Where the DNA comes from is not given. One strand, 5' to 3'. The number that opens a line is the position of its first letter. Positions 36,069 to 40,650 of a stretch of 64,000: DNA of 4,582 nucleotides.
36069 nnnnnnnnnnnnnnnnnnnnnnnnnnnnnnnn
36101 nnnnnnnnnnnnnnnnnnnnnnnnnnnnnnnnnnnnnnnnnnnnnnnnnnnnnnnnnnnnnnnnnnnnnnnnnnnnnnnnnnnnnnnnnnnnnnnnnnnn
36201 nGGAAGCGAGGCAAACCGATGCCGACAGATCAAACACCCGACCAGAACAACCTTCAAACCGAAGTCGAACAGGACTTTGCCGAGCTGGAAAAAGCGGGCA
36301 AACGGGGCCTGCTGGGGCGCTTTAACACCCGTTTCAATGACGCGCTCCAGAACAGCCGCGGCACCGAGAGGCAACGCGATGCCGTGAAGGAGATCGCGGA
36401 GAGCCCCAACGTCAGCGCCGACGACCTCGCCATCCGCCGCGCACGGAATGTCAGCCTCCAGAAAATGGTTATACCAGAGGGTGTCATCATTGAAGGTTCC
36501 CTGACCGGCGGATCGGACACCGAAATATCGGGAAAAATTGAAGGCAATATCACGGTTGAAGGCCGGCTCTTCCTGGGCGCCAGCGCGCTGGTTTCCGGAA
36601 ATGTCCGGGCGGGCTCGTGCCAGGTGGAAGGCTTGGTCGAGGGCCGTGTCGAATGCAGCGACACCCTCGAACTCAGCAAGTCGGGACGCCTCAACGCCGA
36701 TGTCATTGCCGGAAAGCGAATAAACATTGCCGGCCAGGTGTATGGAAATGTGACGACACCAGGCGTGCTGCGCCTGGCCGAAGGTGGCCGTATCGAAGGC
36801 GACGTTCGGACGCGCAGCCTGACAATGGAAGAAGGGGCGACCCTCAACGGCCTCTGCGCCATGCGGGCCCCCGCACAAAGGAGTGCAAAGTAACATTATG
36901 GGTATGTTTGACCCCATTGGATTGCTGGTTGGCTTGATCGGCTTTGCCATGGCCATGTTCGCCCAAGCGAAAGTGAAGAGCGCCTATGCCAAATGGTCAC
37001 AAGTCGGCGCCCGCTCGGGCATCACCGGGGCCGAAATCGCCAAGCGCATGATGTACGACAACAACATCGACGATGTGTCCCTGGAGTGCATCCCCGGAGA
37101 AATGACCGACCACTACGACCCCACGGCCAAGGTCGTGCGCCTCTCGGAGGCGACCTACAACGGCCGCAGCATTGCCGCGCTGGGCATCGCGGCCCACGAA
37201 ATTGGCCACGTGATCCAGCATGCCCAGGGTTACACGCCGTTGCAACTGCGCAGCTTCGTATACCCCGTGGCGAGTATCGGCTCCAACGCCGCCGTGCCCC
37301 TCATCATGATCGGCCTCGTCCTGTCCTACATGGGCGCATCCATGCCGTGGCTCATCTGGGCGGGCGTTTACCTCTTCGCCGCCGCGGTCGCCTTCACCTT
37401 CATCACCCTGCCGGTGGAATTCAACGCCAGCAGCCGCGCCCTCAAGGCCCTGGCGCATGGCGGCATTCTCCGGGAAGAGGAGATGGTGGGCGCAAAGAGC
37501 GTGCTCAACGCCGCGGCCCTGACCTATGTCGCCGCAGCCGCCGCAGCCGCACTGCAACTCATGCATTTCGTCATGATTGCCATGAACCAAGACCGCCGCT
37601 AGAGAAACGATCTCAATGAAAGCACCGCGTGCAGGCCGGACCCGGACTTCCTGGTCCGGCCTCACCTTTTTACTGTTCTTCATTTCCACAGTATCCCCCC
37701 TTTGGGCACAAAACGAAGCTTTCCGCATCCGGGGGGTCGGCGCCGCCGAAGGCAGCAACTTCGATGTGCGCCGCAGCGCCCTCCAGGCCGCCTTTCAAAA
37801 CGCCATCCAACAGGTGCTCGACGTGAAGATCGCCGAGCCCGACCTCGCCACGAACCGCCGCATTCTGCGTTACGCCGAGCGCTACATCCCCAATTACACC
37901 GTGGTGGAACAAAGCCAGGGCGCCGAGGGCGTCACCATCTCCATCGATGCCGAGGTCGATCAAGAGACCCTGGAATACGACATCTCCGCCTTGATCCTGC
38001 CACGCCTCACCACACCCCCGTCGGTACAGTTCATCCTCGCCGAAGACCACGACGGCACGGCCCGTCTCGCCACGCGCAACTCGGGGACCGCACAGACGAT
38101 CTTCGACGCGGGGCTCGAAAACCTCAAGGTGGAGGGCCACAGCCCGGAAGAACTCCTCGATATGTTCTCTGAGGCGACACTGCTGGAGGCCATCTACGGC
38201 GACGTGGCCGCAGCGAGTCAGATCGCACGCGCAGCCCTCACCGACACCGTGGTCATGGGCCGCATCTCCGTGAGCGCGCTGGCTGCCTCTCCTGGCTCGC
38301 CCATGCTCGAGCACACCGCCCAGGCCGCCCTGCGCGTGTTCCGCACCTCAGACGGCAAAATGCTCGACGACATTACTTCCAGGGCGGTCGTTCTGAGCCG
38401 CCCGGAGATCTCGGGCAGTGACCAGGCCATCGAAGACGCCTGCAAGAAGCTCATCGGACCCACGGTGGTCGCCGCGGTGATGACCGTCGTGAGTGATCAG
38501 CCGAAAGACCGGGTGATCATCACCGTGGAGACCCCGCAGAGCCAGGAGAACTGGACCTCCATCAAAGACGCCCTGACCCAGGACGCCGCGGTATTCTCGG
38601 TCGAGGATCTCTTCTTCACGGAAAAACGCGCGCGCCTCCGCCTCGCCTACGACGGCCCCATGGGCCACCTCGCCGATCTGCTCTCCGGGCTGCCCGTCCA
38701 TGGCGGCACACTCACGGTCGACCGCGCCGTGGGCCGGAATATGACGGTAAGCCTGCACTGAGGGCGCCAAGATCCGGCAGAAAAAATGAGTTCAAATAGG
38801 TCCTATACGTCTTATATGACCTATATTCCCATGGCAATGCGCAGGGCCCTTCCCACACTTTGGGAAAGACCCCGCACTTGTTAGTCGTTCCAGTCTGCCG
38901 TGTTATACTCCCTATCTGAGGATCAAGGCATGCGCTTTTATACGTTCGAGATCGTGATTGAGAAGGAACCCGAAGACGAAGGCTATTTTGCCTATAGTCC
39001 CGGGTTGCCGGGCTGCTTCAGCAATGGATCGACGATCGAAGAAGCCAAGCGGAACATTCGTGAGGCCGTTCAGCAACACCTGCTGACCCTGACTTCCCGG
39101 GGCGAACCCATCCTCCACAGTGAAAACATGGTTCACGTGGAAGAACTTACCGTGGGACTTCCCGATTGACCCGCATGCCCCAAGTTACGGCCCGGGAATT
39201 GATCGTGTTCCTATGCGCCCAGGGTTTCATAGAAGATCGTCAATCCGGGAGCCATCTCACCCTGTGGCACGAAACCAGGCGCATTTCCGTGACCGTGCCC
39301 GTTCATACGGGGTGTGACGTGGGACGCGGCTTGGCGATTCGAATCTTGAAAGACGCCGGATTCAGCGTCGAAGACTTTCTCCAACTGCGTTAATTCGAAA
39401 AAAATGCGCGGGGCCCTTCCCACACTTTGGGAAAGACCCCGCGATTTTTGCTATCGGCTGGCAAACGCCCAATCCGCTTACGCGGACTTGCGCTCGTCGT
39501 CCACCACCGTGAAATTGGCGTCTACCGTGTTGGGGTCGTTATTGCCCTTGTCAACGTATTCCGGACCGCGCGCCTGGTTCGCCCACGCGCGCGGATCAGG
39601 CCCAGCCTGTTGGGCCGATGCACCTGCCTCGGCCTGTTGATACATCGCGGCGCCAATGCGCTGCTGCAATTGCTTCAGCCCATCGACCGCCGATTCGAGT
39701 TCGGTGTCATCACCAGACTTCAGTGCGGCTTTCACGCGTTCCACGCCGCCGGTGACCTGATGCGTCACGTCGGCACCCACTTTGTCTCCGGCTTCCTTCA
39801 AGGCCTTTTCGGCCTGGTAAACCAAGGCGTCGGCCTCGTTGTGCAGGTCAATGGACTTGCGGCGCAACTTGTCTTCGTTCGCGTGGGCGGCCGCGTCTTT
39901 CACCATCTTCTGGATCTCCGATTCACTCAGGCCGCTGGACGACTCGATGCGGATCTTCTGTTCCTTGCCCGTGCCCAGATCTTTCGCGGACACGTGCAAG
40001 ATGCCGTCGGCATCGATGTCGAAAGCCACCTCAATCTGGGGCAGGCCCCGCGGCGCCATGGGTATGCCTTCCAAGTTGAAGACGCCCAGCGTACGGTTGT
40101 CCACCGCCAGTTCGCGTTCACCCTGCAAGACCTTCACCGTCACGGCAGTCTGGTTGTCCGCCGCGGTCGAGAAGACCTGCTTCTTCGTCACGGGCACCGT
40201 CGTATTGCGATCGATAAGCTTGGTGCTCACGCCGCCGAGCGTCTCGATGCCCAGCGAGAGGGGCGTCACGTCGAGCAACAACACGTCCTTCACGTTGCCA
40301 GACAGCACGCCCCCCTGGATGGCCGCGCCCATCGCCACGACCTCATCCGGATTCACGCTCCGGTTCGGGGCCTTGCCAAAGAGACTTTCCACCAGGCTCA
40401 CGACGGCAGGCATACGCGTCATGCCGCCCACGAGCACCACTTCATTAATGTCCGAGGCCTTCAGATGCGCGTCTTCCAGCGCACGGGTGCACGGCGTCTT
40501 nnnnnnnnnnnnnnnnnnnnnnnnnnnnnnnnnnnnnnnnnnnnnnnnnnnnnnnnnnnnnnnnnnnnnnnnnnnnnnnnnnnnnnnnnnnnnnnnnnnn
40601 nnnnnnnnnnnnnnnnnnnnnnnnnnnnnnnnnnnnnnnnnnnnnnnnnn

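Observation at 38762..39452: hicBA toxin-antitoxin cassette bracketed by 40-bp direct repeats with an internal palindrome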

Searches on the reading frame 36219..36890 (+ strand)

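Call 7: search_protein_families(library=pfam, proteins=[window:36219-36890:+], max_evalue=0.01)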
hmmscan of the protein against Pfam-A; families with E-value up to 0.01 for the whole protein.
window:36219-36890:+ (224 aa): 1 family
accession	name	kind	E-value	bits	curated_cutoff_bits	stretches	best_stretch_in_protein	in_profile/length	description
PF04519.19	Bactofilin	-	4.4e-28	97.8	27.9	2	84-165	2-83/98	Polymer-forming cytoskeletal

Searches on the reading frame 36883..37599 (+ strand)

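Call 7: search_protein_families(library=pfam, proteins=[window:36883-37599:+], max_evalue=0.01)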
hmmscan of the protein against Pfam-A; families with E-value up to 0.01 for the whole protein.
window:36883-37599:+ (239 aa): 2 families
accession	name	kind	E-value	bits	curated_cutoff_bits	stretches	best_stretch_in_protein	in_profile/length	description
PF04298.18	Zn_peptidase_2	-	3.2e-85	285.6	27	1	16-233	4-217/218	Putative neutral zinc metallopeptidase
PF20573.4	DUF6782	-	0.0036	17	27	1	75-121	69-112/241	Putative metallopeptidase family (DUF6782)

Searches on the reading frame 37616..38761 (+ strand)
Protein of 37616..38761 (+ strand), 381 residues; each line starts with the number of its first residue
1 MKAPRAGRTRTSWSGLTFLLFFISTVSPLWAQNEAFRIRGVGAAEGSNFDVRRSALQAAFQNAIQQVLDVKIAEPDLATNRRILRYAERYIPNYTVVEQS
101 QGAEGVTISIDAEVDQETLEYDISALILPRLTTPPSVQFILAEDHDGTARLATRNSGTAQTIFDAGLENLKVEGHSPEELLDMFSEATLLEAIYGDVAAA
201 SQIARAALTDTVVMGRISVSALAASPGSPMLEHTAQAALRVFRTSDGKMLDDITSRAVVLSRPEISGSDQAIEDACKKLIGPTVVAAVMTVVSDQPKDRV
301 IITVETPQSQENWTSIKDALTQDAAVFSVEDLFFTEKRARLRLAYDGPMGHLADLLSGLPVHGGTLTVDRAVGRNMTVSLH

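Call 7: search_protein_families(library=pfam, proteins=[window:37616-38758:+], max_evalue=0.01)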
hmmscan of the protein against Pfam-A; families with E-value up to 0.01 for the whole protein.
window:37616-38758:+ (381 aa): 0 families

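Call 11: find_encoding_contigs(protein=window:37616-38761:+, flank=6000, max_places=10)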
Protein window:37616-38761:+ (381 aa): 1 contig read that carries it; 1 place shown.
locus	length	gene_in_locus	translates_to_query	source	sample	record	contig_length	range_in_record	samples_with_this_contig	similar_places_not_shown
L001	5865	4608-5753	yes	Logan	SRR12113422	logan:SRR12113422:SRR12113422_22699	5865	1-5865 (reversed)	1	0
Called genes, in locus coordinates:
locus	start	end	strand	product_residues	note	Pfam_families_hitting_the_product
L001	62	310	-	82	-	PF00364:Biotin_lipoyl, PF25984:BSH_YknX (faint)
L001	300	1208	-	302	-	PF16881:LIAS_N (weak), PF04055:Radical_SAM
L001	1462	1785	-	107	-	PF02452:PemK_toxin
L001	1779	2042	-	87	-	PF04014:MazE_antitoxin (weak)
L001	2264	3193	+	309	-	PF01656:CbiA, PF02374:ArsA_ATPase (weak), PF10609:ParA, PF13614:AAA_31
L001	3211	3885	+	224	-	PF04519:Bactofilin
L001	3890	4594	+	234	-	PF04298:Zn_peptidase_2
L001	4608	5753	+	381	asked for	-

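Call 15: find_homologous_proteins(query=window:37616-38758:+, max_evalue=0.00001)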
Query window:37616-38758:+ (381 aa): 1 proteins with E <= 0.00001 among 8000 candidates.
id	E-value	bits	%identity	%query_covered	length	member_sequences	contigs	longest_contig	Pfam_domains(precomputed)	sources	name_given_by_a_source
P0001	5.9e-242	820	100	100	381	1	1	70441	-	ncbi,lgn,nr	ncbi:MAG: hypothetical protein HYV27_00755 [Candidatus Hydrogenedentes bacterium]|nr:hypothetical pr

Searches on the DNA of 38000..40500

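Call 8: search_rna_families(source=window, start=38000, end=40500, threshold=evalue, max_evalue=1)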
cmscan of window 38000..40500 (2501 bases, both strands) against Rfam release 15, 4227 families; matches with E-value up to 1: 1.
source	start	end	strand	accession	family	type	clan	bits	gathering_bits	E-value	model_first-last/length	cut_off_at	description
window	39400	39449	-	RF04337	Plastid-psbJ-1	Cis-reg;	CL00152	27.9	62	0.15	1-64/64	no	Plastid-psbJ-1 3UTR RNA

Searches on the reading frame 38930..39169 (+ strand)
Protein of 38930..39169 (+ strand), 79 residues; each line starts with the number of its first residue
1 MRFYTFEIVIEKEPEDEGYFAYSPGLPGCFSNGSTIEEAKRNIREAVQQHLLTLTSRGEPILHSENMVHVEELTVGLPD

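Call 7: search_protein_families(library=pfam, proteins=[window:38930-39166:+], max_evalue=0.01)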
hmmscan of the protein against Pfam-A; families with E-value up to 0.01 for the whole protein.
window:38930-39166:+ (79 aa): 2 families
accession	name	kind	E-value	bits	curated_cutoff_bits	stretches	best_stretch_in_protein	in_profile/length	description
PF15919.11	HicB_lk_antitox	-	5.5e-11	43.1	27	1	6-67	1-61/123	HicB_like antitoxin of bacterial toxin-antitoxin system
PF21748.3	UPF0150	-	1.5e-07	31.7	27.3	1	11-61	13-63/64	UPF0150-like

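Call 10: find_encoding_contigs(protein=window:38930-39169:+, flank=10000, max_places=10)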
Protein window:38930-39169:+ (79 aa): no gene with exactly this product is on record in the collection.

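Call 46: search_solved_structures(query=window:38930-39166:+, max_evalue=0.01, show_alignments=1)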
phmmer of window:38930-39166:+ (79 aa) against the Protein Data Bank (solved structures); distinct sequences matched with E-value up to 0.01: 4.
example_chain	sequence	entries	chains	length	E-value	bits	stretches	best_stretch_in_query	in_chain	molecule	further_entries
2dsy_A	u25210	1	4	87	8.8e-06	29.4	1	14-60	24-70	Hypothetical protein TTHA0281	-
6g1c_V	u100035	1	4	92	2e-05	28.2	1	6-65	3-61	Antitoxin HicB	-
6g1n_A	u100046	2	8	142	4.7e-05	27.1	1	6-64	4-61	antitoxin HicB | HicB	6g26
4p78_A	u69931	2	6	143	0.00048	23.8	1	17-61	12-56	HicB3 antitoxin | Antitoxin HicB3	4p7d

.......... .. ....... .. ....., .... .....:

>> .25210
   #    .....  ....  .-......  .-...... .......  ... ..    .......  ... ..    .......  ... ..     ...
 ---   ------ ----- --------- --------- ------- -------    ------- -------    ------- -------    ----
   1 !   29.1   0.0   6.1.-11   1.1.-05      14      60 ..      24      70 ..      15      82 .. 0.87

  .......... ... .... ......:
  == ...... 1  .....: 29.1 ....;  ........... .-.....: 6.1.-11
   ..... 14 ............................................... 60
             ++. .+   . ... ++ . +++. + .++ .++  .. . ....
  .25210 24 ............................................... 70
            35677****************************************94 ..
